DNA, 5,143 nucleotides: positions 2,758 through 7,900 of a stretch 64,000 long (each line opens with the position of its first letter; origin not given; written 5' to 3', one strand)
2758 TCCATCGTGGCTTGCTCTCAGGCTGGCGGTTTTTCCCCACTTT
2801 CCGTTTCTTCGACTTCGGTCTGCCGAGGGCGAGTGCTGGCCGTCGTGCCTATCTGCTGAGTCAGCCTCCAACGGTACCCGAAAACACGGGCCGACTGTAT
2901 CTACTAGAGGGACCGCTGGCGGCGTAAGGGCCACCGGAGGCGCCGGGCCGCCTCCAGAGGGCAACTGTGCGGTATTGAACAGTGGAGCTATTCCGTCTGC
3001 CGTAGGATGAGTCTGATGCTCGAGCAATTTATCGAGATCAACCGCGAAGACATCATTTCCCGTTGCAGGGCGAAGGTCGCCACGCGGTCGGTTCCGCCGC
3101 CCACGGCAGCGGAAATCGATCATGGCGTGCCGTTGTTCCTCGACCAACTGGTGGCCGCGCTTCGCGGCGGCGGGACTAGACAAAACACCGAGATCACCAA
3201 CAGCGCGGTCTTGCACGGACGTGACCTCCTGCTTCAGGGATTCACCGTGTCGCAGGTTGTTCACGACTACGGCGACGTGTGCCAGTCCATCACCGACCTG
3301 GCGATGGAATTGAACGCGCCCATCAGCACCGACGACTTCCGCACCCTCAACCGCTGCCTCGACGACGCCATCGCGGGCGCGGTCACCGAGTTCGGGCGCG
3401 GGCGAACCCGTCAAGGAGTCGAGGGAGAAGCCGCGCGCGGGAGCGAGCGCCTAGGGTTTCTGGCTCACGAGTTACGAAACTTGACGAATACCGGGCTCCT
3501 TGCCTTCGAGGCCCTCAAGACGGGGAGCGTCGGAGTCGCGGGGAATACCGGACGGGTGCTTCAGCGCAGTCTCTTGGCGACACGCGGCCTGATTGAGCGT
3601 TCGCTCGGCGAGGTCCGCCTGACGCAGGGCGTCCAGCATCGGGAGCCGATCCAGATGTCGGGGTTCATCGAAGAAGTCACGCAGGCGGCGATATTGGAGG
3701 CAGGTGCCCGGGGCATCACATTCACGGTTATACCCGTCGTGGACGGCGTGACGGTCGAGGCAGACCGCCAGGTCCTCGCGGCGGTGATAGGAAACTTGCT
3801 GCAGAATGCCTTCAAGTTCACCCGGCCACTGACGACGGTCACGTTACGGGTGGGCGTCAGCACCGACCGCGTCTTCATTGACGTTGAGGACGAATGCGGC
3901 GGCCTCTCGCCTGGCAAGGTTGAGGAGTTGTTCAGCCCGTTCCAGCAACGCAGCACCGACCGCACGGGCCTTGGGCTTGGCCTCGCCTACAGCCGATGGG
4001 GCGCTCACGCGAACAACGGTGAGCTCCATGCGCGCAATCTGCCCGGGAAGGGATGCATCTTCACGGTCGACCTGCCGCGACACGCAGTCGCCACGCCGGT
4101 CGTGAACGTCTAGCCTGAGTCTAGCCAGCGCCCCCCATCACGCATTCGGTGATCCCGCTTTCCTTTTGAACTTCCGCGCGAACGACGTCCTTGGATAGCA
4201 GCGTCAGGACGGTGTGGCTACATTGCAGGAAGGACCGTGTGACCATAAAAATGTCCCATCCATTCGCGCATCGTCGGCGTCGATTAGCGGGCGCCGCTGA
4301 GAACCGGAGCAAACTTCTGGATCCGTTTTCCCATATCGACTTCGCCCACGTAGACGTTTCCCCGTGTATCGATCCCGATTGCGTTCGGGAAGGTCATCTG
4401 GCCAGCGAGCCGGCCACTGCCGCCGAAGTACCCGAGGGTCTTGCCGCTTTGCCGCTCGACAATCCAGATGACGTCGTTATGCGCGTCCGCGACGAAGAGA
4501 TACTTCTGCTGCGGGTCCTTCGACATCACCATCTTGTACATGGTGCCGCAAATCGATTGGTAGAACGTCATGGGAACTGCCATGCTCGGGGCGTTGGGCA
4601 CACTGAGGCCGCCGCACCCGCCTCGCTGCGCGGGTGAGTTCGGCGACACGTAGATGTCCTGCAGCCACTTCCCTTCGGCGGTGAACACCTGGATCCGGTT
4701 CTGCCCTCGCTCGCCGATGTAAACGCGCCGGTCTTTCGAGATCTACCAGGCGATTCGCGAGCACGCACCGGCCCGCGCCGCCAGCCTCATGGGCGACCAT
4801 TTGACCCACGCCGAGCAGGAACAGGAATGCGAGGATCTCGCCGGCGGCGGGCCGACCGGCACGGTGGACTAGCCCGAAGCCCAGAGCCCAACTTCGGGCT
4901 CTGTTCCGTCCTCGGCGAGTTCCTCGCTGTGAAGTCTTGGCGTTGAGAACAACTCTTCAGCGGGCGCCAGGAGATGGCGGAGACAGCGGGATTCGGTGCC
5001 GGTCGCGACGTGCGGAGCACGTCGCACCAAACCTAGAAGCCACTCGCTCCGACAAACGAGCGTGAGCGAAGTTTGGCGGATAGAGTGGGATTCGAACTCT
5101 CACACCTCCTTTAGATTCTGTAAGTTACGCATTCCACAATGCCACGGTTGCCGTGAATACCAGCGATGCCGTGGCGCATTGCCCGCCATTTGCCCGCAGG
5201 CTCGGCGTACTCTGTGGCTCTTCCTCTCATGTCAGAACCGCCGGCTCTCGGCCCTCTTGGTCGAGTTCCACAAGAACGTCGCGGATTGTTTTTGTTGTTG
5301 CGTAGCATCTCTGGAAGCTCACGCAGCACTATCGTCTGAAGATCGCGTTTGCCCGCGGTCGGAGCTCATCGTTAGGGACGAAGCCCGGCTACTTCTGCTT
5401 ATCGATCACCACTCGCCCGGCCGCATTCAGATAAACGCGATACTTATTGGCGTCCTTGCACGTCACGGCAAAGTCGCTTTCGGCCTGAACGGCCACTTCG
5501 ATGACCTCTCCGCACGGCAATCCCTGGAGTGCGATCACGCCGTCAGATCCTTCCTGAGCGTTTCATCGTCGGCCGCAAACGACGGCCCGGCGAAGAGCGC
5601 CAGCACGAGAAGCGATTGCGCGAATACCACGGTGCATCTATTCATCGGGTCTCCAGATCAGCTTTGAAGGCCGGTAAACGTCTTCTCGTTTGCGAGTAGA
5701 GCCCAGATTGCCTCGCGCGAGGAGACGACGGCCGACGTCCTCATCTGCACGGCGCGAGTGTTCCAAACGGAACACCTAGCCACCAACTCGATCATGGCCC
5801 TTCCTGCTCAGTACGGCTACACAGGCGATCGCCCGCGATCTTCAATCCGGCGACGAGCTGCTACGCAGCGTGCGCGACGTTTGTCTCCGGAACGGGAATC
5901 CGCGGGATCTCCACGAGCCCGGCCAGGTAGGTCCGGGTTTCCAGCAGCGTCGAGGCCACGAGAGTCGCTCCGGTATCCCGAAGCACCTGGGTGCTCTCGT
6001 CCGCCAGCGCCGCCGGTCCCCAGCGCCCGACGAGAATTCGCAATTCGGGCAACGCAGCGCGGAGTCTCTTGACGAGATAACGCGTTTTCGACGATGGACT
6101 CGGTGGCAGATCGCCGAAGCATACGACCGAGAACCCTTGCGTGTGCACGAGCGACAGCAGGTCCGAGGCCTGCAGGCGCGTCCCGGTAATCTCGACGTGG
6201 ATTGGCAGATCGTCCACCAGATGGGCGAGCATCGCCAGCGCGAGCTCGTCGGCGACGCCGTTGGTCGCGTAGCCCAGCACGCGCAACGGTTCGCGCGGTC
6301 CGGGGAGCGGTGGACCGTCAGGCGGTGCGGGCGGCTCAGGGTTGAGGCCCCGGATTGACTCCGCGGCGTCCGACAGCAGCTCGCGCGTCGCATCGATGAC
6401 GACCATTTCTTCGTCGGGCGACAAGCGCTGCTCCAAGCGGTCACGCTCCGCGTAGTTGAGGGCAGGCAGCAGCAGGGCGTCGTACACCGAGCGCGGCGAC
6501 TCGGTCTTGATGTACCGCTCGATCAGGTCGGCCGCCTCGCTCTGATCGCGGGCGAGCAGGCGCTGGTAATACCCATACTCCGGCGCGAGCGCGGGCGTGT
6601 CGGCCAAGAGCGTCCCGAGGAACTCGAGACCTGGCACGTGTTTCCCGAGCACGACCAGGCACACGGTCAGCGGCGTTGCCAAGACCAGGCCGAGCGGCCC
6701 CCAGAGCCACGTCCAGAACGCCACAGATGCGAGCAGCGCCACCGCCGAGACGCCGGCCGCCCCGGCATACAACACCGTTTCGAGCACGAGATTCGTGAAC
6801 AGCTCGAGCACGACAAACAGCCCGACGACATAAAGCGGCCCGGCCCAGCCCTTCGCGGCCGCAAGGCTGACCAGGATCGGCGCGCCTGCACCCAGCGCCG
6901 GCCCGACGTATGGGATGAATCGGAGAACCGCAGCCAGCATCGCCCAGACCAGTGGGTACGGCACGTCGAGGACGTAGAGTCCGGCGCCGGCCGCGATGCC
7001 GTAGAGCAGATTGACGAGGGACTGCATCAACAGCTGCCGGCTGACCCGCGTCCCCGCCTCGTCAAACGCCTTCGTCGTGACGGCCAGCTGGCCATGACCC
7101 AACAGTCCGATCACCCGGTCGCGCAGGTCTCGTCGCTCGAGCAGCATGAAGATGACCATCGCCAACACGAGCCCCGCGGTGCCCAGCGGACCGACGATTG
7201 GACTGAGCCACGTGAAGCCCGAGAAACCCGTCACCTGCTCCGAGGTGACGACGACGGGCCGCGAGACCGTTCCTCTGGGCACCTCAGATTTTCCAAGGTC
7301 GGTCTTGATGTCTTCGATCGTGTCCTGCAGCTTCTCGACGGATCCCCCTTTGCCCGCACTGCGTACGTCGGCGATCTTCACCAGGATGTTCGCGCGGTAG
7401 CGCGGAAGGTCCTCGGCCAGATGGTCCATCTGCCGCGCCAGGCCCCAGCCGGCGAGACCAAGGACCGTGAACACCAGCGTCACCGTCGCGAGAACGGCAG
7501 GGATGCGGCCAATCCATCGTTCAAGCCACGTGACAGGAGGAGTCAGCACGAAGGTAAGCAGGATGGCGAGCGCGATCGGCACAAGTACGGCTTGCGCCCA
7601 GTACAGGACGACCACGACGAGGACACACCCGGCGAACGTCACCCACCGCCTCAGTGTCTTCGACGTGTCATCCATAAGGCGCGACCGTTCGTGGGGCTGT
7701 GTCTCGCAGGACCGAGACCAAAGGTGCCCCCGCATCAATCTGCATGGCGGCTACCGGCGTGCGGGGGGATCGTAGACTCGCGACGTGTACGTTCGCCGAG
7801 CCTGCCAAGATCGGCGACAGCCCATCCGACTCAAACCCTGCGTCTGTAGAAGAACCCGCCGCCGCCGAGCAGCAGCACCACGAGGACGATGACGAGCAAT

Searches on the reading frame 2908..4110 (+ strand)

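Call 74: search_protein_families(library=pfam, proteins=[window:2908-4110:+], max_evalue=0.001)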
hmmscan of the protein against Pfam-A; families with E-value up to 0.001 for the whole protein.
window:2908-4110:+ (401 aa): 1 family
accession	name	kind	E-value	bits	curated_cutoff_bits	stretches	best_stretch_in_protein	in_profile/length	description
PF02518.31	HATPase_c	-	2.9e-17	63.5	26.4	1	286-391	2-109/111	Histidine kinase-, DNA gyrase B-, and HSP90-like ATPase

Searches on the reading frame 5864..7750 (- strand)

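Call 74: search_protein_families(library=pfam, proteins=[window:5864-7750:-], max_evalue=0.001)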
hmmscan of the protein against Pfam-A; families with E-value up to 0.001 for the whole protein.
window:5864-7750:- (629 aa): 1 family
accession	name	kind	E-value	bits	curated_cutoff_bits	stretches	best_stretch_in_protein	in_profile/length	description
PF01594.21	AI-2E_transport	-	3.4e-38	132.1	34.3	1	38-368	3-322/327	AI-2E family transporter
